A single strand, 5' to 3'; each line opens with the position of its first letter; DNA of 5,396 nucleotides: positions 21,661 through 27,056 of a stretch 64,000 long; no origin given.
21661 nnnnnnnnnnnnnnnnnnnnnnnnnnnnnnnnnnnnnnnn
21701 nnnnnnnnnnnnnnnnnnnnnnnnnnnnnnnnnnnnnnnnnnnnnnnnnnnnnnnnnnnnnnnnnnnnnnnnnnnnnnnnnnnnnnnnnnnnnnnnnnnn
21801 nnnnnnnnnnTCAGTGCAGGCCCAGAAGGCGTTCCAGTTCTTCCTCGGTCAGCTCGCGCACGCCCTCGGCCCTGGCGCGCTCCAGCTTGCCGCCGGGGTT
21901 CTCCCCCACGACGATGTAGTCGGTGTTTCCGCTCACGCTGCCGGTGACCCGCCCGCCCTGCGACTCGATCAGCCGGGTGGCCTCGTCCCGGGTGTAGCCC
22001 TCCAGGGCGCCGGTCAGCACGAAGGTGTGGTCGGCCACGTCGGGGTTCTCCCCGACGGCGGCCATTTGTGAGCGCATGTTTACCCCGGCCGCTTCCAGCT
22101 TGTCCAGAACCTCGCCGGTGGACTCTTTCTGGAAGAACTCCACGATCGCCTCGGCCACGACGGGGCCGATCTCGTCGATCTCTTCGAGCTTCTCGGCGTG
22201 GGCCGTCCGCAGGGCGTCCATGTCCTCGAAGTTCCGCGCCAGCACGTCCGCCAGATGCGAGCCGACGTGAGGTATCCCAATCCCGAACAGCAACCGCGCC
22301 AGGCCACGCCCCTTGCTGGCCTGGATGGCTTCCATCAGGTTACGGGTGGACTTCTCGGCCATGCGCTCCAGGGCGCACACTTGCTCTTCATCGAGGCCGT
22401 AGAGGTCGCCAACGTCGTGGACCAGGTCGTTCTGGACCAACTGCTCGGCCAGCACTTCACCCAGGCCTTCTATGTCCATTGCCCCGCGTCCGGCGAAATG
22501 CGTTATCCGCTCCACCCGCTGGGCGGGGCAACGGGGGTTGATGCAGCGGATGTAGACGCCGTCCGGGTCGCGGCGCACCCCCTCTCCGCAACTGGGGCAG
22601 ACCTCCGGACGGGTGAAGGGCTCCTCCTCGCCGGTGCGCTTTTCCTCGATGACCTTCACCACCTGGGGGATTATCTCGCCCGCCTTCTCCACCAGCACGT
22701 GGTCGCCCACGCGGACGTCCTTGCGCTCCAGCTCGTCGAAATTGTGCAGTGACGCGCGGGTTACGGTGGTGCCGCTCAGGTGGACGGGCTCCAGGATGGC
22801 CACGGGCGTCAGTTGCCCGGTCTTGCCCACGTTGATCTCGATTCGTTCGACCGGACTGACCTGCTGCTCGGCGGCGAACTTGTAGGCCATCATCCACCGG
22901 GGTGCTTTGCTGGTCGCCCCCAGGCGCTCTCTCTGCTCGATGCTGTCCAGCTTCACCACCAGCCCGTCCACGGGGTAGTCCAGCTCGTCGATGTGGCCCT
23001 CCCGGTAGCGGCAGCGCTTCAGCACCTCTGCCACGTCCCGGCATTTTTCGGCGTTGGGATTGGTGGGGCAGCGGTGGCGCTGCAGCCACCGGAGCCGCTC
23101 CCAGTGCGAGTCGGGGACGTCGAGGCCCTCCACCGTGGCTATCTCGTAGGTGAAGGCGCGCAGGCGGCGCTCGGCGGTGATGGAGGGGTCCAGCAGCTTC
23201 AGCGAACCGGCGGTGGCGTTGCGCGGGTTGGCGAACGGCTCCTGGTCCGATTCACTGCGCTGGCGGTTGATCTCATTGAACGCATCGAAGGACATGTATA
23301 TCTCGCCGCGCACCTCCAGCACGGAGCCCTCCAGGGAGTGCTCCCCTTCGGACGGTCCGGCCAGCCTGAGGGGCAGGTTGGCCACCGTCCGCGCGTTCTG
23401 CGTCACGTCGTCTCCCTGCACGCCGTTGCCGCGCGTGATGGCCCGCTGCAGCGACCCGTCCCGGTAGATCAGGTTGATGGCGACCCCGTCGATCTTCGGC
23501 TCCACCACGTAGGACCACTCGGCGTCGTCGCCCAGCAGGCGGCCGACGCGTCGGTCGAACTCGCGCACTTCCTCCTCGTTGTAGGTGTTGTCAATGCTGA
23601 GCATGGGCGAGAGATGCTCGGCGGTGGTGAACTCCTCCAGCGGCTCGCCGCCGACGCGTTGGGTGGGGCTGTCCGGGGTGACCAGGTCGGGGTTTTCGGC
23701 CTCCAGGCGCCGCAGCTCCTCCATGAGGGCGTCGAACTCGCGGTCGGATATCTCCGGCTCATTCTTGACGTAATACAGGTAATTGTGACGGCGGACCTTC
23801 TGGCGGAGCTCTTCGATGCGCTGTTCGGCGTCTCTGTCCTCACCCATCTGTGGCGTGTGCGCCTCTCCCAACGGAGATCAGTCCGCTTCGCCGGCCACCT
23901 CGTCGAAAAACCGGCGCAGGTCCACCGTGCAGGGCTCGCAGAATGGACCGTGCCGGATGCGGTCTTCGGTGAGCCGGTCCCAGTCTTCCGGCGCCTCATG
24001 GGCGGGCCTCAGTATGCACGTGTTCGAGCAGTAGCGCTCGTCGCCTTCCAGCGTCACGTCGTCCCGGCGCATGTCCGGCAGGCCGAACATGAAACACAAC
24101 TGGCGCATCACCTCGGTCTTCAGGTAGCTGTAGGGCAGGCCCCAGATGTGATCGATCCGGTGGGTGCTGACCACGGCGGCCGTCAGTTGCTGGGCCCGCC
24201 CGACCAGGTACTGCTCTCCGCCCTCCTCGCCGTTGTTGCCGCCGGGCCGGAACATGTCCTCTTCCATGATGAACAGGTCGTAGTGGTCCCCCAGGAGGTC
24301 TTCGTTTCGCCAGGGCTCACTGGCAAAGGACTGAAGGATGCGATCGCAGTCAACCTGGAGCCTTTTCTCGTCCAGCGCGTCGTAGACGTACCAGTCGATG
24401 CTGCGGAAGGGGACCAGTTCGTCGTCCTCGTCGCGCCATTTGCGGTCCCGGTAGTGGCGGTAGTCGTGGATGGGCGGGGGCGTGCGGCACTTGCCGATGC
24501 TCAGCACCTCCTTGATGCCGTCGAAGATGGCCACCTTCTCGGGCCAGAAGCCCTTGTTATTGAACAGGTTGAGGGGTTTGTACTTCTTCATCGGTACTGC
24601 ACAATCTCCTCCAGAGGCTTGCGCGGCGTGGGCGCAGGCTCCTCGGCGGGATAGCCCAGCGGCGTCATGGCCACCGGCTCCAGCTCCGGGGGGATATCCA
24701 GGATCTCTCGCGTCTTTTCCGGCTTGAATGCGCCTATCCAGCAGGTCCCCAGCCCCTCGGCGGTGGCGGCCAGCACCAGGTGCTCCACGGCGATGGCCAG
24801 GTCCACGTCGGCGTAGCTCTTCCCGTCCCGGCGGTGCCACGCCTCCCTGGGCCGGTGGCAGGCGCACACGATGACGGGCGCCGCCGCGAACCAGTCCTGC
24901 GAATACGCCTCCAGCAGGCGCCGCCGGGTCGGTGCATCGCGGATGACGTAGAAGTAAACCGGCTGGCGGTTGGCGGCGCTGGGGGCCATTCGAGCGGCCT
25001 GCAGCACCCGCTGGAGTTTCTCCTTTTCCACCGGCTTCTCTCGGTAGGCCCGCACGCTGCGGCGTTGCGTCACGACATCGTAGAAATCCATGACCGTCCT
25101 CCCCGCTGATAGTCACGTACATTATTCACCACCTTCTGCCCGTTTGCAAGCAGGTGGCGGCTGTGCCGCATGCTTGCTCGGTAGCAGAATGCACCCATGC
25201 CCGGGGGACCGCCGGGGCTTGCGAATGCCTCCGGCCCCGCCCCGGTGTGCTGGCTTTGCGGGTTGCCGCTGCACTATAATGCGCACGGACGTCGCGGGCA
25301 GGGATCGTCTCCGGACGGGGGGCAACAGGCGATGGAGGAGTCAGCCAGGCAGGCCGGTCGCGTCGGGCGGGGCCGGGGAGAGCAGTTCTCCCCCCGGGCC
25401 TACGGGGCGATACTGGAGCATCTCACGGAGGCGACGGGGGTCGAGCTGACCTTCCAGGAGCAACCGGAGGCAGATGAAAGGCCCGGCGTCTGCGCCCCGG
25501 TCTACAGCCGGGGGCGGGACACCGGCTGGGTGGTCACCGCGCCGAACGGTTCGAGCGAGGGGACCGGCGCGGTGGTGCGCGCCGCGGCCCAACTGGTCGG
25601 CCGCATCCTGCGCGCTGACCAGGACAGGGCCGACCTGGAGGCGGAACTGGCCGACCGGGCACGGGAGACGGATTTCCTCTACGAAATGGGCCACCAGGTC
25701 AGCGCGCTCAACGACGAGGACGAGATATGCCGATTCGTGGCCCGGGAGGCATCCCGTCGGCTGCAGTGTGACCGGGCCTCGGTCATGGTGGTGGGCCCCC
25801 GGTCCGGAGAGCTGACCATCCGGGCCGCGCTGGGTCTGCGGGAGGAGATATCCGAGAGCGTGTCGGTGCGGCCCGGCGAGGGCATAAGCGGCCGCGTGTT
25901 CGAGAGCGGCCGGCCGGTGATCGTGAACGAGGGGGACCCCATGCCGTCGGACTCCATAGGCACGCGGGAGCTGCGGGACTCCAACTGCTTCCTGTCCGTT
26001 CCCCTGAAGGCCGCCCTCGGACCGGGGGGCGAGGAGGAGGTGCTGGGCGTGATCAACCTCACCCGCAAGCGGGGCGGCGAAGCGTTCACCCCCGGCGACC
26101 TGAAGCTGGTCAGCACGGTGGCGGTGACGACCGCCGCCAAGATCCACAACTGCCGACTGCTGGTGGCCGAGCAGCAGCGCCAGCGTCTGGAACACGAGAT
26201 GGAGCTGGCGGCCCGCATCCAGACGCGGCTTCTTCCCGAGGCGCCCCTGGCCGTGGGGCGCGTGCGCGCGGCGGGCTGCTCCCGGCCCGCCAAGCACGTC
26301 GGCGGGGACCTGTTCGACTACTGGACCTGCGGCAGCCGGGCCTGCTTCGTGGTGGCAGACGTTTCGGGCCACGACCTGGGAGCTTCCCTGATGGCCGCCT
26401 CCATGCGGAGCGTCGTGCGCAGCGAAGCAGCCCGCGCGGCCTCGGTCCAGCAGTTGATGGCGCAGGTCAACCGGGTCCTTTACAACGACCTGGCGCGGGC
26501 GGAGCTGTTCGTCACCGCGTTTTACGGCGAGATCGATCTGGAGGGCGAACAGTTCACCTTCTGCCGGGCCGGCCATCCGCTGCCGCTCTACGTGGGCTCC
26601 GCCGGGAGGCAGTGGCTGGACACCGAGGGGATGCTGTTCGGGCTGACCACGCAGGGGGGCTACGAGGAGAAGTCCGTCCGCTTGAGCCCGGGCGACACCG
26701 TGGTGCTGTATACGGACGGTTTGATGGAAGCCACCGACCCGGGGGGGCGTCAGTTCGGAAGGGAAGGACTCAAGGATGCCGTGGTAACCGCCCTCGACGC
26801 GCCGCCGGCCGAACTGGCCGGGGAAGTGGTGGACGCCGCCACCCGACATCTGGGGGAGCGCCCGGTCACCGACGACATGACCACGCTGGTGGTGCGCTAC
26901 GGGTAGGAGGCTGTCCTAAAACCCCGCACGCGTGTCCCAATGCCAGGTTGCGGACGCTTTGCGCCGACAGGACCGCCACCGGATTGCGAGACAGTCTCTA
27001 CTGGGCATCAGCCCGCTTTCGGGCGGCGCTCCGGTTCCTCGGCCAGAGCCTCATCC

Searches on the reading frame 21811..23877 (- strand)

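Call 92: search_protein_families(library=pfam, proteins=[window:21811-23877:-], max_evalue=0.00001)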
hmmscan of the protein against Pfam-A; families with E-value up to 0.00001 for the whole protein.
window:21811-23877:- (688 aa): 7 families
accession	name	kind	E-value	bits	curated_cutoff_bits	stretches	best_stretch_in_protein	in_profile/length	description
PF01653.23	DNA_ligase_aden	-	1.6e-82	277.3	27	1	82-337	3-253/253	NAD-dependent DNA ligase adenylation domain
PF03120.22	DNA_ligase_OB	-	6.3e-34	116.1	32.9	1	342-417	3-78/79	NAD-dependent DNA ligase OB-fold domain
PF12826.13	HHH_2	-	3.3e-23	82.1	27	1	528-590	1-63/64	Helix-hairpin-helix motif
PF00533.33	BRCT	-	4.4e-12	46.5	21.3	1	615-684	7-77/78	BRCA1 C Terminus (BRCT) domain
PF22745.1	Nlig-Ia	-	4.4e-11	43.7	27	1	17-67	2-52/92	DNA ligase-like, N-terminal NAD+-binding domain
PF14520.12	HHH_5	-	7.3e-09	36.4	27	0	533-584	5-57/57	Helix-hairpin-helix domain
PF03119.21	DNA_ligase_ZBD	-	8.9e-07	29.1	25.8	1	427-452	2-27/27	NAD-dependent DNA ligase C4 zinc finger domain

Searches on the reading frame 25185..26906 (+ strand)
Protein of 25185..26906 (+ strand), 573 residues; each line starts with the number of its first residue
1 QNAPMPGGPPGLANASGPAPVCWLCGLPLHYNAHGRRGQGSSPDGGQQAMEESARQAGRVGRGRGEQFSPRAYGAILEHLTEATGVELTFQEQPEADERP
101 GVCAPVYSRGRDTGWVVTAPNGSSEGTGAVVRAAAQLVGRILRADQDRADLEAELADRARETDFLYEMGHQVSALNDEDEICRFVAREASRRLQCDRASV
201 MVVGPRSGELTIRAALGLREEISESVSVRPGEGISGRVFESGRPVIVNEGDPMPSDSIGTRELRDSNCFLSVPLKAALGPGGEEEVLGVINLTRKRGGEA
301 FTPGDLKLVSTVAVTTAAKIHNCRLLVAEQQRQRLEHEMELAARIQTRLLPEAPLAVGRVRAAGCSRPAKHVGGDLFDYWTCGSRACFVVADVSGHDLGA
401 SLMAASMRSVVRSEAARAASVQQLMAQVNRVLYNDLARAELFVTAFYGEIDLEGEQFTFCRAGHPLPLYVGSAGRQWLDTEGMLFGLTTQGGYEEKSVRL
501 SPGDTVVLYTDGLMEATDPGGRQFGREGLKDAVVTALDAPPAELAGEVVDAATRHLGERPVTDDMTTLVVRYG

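Call 92: search_protein_families(library=pfam, proteins=[window:25185-26906:+], max_evalue=0.00001)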
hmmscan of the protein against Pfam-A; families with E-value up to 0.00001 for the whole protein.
window:25185-26906:+ (573 aa): 4 families
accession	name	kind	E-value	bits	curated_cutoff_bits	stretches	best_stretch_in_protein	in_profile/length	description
PF07228.17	SpoIIE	-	4.6e-47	160.9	25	1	385-572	4-191/192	Stage II sporulation protein E (SpoIIE)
PF13185.12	GAF_2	-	1.1e-15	58.4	28.6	1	177-318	3-133/136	GAF domain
PF01590.32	GAF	-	1.4e-14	55.2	22.4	1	177-317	1-130/133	GAF domain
PF13492.12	GAF_3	-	3.6e-09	37.6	27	1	178-322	2-129/129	GAF domain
